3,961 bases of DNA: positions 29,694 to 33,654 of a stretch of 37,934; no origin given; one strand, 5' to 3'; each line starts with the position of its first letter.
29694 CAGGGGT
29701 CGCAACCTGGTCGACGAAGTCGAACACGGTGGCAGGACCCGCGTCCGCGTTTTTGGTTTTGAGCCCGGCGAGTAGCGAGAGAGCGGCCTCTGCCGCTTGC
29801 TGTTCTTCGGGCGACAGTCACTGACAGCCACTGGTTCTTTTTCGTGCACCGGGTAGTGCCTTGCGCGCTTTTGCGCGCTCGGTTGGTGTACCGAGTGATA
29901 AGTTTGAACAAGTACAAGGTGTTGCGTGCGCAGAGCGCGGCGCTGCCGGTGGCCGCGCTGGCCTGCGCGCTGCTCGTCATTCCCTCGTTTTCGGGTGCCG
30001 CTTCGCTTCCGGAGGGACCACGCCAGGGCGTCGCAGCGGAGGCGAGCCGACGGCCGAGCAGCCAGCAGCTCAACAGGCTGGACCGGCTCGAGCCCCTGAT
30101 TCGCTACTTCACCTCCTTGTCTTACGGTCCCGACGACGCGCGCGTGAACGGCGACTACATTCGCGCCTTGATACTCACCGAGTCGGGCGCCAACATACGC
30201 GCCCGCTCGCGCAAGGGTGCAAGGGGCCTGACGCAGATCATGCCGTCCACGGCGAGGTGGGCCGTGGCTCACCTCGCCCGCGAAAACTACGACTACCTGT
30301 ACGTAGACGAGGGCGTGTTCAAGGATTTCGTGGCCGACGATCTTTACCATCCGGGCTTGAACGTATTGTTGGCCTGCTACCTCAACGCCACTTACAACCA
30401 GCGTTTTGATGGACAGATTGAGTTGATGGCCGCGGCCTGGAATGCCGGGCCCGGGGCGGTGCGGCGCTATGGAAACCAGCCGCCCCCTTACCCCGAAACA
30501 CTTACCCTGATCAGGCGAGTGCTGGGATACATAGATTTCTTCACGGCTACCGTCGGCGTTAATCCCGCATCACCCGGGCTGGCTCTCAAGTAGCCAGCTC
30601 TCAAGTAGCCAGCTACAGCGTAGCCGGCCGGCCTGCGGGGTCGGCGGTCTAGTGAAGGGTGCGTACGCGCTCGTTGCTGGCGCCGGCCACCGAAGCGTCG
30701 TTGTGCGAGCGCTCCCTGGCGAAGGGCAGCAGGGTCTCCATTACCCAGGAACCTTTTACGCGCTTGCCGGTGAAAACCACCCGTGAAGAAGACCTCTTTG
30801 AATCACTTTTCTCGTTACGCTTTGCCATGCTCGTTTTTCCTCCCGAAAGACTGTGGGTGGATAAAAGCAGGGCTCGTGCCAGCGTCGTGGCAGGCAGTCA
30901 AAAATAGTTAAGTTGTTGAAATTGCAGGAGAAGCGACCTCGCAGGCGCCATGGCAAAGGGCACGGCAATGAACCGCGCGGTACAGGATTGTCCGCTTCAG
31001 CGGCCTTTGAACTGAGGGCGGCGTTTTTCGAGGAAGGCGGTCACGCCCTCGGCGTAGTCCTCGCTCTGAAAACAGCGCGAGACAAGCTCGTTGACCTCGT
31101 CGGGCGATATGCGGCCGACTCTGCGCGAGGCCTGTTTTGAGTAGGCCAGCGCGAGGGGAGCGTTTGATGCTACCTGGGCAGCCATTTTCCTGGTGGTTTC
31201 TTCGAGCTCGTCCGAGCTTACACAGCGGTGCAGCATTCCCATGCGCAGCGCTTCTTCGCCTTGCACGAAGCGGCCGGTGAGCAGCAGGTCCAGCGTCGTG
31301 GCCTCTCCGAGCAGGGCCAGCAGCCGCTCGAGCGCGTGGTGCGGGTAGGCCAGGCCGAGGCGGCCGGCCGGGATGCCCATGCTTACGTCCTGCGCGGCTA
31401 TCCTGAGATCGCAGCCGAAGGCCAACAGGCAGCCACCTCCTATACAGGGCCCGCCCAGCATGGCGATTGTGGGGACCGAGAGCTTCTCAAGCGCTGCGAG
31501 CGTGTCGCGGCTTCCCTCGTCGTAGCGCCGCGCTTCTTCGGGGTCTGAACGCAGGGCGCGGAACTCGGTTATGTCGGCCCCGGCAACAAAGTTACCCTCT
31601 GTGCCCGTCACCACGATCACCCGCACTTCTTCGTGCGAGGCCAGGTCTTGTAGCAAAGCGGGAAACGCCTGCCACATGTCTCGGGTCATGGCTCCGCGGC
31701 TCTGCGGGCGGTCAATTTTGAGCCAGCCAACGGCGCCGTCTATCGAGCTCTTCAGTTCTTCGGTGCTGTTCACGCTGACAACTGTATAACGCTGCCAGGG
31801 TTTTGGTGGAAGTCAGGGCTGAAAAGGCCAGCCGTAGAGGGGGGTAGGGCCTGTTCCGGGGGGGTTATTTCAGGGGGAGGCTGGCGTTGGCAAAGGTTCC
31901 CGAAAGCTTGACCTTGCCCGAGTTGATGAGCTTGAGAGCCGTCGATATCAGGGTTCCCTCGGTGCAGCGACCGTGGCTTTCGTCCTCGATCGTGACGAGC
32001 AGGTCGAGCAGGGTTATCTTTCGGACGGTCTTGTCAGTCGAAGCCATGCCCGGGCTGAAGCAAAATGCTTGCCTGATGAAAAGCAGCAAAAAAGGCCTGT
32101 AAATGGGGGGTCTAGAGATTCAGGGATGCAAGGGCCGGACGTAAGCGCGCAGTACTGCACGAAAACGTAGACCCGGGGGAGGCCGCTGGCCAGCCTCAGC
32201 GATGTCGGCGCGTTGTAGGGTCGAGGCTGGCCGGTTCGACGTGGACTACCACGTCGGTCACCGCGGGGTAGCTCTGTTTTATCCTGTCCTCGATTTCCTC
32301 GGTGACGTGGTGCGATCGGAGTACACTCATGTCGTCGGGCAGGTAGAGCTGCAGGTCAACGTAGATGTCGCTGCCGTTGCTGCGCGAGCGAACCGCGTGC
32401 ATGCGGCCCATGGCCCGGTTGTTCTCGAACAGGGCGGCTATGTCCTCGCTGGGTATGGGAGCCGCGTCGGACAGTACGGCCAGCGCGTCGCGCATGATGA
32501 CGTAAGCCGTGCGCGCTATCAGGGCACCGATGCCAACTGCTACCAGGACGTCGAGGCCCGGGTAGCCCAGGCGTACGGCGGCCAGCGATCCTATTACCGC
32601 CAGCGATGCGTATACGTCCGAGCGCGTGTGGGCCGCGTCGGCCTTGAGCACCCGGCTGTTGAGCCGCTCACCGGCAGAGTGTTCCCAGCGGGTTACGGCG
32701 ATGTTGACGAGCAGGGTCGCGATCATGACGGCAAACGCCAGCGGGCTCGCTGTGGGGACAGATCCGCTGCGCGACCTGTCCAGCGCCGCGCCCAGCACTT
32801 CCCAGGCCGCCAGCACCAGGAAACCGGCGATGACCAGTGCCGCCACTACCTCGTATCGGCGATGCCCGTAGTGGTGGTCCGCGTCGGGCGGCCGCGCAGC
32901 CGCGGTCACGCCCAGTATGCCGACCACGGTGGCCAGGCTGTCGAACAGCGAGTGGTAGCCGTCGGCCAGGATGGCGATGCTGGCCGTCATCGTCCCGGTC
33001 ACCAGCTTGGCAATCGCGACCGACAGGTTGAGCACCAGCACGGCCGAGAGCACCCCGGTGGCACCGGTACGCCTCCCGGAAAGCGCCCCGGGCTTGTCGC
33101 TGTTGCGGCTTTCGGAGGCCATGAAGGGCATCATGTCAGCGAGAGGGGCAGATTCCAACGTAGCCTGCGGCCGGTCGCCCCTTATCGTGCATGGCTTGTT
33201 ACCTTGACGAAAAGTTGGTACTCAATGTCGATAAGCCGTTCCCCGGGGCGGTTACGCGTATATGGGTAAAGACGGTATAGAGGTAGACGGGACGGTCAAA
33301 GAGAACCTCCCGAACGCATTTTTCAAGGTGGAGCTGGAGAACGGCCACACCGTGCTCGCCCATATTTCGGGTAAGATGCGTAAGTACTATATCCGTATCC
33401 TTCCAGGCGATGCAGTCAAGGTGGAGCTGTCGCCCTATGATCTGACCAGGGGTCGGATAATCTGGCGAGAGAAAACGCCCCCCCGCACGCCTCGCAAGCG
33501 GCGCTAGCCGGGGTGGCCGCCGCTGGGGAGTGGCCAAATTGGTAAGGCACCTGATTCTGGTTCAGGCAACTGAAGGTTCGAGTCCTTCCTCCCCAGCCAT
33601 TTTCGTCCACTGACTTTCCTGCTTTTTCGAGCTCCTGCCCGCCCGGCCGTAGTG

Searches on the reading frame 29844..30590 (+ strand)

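Call 84: search_protein_families(library=pfam, proteins=[window:29844-30590:+], max_evalue=0.001)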
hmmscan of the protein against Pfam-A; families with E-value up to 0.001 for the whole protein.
window:29844-30590:+ (249 aa): 1 family
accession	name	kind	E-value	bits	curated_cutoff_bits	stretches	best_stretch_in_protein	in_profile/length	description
PF01464.25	SLT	-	1.5e-16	60.4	21.3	1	101-212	12-107/117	Transglycosylase SLT domain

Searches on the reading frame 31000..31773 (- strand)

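Call 7: search_protein_families(library=pfam, proteins=[window:31000-31773:-], max_evalue=0.001)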
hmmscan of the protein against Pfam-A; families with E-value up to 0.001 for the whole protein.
window:31000-31773:- (258 aa): 2 families
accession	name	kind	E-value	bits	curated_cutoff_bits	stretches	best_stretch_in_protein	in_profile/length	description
PF00378.25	ECH_1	-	4.5e-43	147.8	27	1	13-257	4-250/251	Enoyl-CoA hydratase/isomerase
PF16113.10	ECH_2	-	1.7e-24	87.4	27.2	1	16-248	2-239/335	Enoyl-CoA hydratase/isomerase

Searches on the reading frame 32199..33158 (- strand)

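Call 7: search_protein_families(library=pfam, proteins=[window:32199-33158:-], max_evalue=0.001)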
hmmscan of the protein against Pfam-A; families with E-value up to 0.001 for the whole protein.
window:32199-33158:- (320 aa): 2 families
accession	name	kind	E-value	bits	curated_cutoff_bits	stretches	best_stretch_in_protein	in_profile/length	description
PF01545.26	Cation_efflux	-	6.6e-38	130.9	26.6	1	39-229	3-197/198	Cation efflux family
PF16916.11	ZT_dimer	-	5.8e-16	58.7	26.7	1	238-309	7-77/78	Dimerisation domain of Zinc Transporter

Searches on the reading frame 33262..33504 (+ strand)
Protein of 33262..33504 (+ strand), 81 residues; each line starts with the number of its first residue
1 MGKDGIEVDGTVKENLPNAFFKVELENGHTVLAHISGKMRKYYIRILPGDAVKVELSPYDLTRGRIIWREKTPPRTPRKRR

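Call 16: find_encoding_contigs(protein=window:33262-33504:+, flank=10000, max_places=6)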
Protein window:33262-33504:+ (81 aa): 22 contigs read that carry it; 6 places shown.
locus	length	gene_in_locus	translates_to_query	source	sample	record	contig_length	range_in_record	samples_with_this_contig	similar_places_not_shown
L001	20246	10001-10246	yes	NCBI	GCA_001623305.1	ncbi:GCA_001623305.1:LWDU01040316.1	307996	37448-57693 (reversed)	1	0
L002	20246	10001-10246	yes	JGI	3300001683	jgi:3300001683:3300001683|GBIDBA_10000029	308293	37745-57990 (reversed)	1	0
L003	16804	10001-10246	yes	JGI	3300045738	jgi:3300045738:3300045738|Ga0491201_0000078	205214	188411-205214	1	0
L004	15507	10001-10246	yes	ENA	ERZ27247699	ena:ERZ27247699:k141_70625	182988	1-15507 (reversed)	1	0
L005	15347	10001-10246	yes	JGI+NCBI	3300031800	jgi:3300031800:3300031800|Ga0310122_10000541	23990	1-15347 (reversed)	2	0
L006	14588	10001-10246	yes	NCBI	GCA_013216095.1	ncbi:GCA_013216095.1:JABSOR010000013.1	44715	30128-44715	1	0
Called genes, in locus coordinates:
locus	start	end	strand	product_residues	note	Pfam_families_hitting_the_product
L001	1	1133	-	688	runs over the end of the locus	PF05378:Hydant_A_N, PF01968:Hydantoinase_A, PF19278:Hydant_A_C (faint)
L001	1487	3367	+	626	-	PF00884:Sulfatase, PF01663:Phosphodiest (weak), PF16347:SGSH_C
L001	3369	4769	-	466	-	PF01523:PmbA_TldD_1st, PF19289:PmbA_TldD_3rd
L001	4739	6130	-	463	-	PF01523:PmbA_TldD_1st, PF19290:PmbA_TldD_2nd, PF19289:PmbA_TldD_3rd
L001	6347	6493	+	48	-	-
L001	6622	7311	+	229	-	PF01464:SLT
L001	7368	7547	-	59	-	-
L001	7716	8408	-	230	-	PF00378:ECH_1, PF16113:ECH_2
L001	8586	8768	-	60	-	-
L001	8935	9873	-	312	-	PF01545:Cation_efflux, PF16916:ZT_dimer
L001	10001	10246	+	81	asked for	PF01176:eIF-1a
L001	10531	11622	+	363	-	-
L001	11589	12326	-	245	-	-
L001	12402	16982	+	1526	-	-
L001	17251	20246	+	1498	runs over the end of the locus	-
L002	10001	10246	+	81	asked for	PF01176:eIF-1a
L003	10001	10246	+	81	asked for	PF01176:eIF-1a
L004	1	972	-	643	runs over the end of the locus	PF05378:Hydant_A_N, PF01968:Hydantoinase_A, PF19278:Hydant_A_C (faint)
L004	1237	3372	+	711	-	PF00884:Sulfatase, PF01663:Phosphodiest (weak), PF16347:SGSH_C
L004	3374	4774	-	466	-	PF01523:PmbA_TldD_1st, PF19289:PmbA_TldD_3rd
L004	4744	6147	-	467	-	PF01523:PmbA_TldD_1st, PF19290:PmbA_TldD_2nd, PF19289:PmbA_TldD_3rd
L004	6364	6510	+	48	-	-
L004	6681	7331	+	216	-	PF01464:SLT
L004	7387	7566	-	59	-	-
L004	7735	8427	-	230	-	PF00378:ECH_1, PF16113:ECH_2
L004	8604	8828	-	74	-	-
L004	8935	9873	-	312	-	PF01545:Cation_efflux, PF16916:ZT_dimer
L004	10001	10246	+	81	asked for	PF01176:eIF-1a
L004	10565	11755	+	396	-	PF13948:DUF4215 (weak), PF05036:SPOR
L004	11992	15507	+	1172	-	?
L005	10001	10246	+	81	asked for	PF01176:eIF-1a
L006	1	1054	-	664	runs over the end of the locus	PF05378:Hydant_A_N, PF01968:Hydantoinase_A, PF19278:Hydant_A_C (faint)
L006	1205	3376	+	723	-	PF00884:Sulfatase, PF01663:Phosphodiest (weak), PF16347:SGSH_C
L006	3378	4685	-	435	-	PF01523:PmbA_TldD_1st, PF19289:PmbA_TldD_3rd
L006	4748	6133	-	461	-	PF01523:PmbA_TldD_1st, PF19290:PmbA_TldD_2nd, PF19289:PmbA_TldD_3rd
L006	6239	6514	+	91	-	-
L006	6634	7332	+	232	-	PF01464:SLT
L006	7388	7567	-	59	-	-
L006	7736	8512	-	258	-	PF00378:ECH_1, PF16113:ECH_2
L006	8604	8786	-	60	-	-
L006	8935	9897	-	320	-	PF01545:Cation_efflux, PF16916:ZT_dimer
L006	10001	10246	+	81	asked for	PF01176:eIF-1a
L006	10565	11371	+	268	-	PF13948:DUF4215 (faint), PF05036:SPOR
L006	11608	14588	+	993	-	?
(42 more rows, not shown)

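Call 34: list_cluster_members(proteins=[window:33262-33504:+, window:8594-10252:-, window:20685-22328:-, window:28012-29412:-, L001:12402-16979:+, L007:7752-12245:-, L006:10565-11368:+, L004:10565-11752:+])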
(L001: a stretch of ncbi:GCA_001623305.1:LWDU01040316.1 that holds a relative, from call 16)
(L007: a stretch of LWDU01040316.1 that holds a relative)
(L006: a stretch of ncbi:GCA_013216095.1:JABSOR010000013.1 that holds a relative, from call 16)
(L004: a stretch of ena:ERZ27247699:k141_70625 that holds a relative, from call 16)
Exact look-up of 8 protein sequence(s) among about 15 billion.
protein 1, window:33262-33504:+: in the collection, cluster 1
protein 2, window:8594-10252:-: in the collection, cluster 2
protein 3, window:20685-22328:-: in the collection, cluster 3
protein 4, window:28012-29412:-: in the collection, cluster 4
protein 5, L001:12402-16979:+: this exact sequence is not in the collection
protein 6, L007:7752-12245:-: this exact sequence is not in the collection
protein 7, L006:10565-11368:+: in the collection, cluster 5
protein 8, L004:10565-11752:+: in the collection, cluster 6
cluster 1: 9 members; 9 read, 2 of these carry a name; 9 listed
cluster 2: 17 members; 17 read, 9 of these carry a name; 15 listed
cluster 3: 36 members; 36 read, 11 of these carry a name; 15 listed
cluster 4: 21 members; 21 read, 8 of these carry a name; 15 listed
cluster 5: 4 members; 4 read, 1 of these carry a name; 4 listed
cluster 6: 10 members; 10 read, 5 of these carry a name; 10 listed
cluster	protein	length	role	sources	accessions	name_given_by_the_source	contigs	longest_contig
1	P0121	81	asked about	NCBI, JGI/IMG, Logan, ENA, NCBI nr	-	-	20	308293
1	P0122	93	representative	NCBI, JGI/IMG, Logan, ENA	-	translation initiation factor IF-1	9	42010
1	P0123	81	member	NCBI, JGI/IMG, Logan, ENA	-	translation initiation factor IF-1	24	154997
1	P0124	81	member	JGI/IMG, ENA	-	-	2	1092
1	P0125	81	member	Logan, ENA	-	-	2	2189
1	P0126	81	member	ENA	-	-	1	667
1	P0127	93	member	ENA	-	-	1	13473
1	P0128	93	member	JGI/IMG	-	-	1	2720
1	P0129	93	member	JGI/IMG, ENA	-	-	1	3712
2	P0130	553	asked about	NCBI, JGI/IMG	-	-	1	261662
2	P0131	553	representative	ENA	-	-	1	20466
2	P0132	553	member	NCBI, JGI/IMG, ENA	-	chaperonin GroEL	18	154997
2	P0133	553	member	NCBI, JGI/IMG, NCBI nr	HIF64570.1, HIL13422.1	MAG TPA: chaperonin GroEL [Deltaproteobacteria bacterium] | chaperonin GroEL [Candidatus Binatota bacterium]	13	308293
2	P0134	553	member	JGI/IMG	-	chaperonin GroEL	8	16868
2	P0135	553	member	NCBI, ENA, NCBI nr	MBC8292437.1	MAG: chaperonin GroEL [Proteobacteria bacterium] | chaperonin GroEL [Pseudomonadota bacterium]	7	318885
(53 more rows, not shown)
